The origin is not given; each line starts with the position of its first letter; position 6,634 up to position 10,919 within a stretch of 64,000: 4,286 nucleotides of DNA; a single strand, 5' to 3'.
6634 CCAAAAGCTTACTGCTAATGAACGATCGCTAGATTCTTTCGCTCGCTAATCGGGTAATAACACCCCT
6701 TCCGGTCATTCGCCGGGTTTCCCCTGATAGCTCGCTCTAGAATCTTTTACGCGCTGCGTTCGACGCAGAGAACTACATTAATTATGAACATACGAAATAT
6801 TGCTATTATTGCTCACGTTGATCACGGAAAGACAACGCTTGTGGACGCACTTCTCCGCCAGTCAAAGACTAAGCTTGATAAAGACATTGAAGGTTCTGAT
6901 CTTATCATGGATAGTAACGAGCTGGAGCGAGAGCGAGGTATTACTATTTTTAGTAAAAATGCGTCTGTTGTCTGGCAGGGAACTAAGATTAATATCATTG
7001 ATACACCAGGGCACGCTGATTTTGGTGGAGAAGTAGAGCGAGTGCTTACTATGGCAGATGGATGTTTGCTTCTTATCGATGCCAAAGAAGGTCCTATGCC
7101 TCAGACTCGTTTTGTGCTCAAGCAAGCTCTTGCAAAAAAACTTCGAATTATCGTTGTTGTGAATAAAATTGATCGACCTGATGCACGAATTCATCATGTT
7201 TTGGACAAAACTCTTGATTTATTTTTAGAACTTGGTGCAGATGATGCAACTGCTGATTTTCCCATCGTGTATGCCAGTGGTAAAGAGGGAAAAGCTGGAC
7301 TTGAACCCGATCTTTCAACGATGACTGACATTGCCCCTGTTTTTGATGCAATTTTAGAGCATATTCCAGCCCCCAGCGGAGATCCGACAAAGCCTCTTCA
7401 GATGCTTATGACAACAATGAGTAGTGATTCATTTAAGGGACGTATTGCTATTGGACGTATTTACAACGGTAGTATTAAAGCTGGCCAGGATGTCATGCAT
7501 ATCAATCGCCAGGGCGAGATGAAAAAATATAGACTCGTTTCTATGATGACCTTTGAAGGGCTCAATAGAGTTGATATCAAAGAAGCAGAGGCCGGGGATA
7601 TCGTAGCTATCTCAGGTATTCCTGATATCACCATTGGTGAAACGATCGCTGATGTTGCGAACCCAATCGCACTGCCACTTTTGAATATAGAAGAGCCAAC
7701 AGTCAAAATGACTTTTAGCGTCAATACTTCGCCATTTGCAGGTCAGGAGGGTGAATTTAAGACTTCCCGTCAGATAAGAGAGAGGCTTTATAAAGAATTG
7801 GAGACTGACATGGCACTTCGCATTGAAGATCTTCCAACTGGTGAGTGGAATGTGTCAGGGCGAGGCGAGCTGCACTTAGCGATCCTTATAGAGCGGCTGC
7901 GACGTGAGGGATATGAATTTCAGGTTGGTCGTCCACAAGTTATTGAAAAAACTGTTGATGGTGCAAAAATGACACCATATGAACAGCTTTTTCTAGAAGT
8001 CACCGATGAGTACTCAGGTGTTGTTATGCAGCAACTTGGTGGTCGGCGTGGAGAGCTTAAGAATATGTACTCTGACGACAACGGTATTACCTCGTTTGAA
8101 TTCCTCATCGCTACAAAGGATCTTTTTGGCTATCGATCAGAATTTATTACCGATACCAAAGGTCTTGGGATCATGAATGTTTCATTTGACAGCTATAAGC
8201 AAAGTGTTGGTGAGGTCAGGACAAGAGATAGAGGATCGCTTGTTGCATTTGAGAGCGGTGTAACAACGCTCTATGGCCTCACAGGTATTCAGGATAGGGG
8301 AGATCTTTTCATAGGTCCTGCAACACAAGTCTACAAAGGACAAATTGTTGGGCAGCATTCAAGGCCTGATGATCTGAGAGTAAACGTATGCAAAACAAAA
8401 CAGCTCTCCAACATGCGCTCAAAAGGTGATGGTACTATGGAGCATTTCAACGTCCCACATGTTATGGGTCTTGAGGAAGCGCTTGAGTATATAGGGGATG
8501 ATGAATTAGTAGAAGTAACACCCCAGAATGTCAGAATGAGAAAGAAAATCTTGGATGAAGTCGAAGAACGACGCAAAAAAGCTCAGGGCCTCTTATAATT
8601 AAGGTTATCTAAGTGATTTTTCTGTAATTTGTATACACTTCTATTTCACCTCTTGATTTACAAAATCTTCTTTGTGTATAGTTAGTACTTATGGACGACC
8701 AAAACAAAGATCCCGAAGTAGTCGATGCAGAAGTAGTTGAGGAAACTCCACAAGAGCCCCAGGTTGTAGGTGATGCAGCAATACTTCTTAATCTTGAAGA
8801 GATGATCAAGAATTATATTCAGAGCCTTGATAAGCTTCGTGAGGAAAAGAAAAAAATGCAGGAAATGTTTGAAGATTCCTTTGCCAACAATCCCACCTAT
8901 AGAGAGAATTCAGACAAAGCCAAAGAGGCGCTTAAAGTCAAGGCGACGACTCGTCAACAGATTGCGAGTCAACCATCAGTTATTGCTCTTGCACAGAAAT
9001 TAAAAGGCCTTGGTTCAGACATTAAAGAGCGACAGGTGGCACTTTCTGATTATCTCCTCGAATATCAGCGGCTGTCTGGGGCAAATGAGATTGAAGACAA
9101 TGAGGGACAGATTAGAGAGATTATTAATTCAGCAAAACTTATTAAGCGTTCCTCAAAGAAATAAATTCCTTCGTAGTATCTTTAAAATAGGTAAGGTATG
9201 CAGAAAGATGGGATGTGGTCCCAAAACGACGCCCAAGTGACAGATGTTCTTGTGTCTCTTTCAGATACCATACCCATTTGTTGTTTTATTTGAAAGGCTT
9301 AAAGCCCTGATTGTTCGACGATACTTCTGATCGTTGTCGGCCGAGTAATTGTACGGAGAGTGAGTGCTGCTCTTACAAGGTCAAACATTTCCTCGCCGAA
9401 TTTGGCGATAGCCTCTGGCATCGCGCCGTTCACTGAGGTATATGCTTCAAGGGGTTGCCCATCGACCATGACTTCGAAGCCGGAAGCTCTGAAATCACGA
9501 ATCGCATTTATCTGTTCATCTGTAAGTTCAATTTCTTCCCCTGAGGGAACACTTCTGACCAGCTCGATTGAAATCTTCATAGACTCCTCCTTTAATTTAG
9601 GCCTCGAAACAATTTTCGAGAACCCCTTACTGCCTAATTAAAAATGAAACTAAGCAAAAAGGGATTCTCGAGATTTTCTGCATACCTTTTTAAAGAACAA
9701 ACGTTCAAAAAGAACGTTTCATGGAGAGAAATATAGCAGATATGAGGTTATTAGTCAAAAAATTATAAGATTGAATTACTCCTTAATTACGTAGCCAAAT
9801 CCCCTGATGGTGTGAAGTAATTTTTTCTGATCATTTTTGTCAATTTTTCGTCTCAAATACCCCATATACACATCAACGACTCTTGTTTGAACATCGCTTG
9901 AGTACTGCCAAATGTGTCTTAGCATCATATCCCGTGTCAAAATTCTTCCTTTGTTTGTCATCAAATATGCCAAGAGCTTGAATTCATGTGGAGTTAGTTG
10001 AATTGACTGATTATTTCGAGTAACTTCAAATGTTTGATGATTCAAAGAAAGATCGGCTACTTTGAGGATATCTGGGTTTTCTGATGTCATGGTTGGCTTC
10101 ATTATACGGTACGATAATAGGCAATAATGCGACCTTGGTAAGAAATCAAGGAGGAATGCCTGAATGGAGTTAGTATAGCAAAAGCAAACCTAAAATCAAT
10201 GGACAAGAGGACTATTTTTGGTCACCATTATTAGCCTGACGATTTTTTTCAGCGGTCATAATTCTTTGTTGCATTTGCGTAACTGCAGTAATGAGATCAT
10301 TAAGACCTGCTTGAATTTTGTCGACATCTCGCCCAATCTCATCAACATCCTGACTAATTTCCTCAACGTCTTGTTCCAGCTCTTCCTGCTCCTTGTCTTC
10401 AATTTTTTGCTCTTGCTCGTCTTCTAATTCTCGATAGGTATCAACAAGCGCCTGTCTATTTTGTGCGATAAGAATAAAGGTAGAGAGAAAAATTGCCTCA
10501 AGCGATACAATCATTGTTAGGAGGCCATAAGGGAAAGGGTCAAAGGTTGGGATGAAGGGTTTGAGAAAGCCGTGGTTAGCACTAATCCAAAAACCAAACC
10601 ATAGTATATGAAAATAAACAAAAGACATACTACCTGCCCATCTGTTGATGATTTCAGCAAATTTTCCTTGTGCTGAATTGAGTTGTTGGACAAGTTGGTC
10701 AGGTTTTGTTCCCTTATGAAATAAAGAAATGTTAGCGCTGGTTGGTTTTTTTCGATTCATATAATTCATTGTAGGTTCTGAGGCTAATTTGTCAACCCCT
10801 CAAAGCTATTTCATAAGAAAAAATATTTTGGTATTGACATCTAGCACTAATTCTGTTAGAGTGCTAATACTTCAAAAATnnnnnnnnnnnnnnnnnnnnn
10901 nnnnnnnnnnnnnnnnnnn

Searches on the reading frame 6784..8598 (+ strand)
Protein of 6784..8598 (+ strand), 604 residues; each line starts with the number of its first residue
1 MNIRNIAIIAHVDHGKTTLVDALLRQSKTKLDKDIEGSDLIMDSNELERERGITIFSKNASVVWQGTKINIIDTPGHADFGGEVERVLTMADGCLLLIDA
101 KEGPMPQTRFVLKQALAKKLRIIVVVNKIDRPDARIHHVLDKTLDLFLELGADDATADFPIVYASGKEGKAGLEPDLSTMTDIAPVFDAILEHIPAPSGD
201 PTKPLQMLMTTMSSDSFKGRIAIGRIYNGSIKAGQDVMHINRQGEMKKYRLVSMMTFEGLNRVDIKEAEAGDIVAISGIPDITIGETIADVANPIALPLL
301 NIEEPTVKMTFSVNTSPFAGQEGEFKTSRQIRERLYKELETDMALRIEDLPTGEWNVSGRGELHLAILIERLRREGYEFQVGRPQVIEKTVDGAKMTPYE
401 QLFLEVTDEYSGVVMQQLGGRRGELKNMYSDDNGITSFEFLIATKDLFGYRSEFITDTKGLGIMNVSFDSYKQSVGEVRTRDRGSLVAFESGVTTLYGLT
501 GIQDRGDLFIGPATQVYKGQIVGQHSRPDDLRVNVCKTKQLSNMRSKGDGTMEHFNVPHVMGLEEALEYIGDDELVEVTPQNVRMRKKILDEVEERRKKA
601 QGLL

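Call 76: search_protein_families(library=pfam, proteins=[window:6784-8598:+], max_evalue=0.001)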
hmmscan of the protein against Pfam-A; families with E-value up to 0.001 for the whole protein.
window:6784-8598:+ (604 aa): 7 families
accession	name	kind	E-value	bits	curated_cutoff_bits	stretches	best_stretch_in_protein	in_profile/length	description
PF00009.33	GTP_EFTU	-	6.6e-57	192.6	26.5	1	2-195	2-187/188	Elongation factor Tu GTP binding domain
PF21018.2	BipA_C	-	8.6e-43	145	23.8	1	483-592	1-110/110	TypA/BipA C-terminal domain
PF00679.30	EFG_C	-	4.8e-17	62.2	27.9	1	398-478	5-85/89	Elongation factor G C-terminus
PF03144.31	GTP_EFTU_D2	-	9.7e-14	52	30.3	1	219-289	1-73/73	Elongation factor Tu domain 2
PF22042.2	EF-G_D2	-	2.2e-11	44.1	27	1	210-290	7-83/84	Elongation factor G domain 2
PF01926.29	MMR_HSR1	-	2.1e-07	31.5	21.9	1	6-128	2-113/113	50S ribosome-binding GTPase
PF14492.12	EFG_III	-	1.4e-06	28.7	27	1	329-382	19-74/75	Elongation Factor G, domain III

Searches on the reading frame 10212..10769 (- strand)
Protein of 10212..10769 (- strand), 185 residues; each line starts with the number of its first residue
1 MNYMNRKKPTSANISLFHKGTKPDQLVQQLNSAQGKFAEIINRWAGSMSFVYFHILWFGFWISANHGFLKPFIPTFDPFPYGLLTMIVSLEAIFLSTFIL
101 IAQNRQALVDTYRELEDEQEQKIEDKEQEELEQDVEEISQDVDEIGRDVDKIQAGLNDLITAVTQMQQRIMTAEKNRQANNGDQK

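Call 76: search_protein_families(library=pfam, proteins=[window:10212-10769:-], max_evalue=0.001)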
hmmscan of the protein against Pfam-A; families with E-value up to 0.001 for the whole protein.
window:10212-10769:- (185 aa): 2 families
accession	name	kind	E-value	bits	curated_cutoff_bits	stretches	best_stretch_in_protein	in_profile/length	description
PF06210.16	DUF1003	-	5.2e-24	84.8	27.4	1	46-144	2-98/103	Protein of unknown function (DUF1003)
PF14966.11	DNA_repr_REX1B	-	0.00026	21.9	24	1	108-177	13-83/94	DNA repair REX1-B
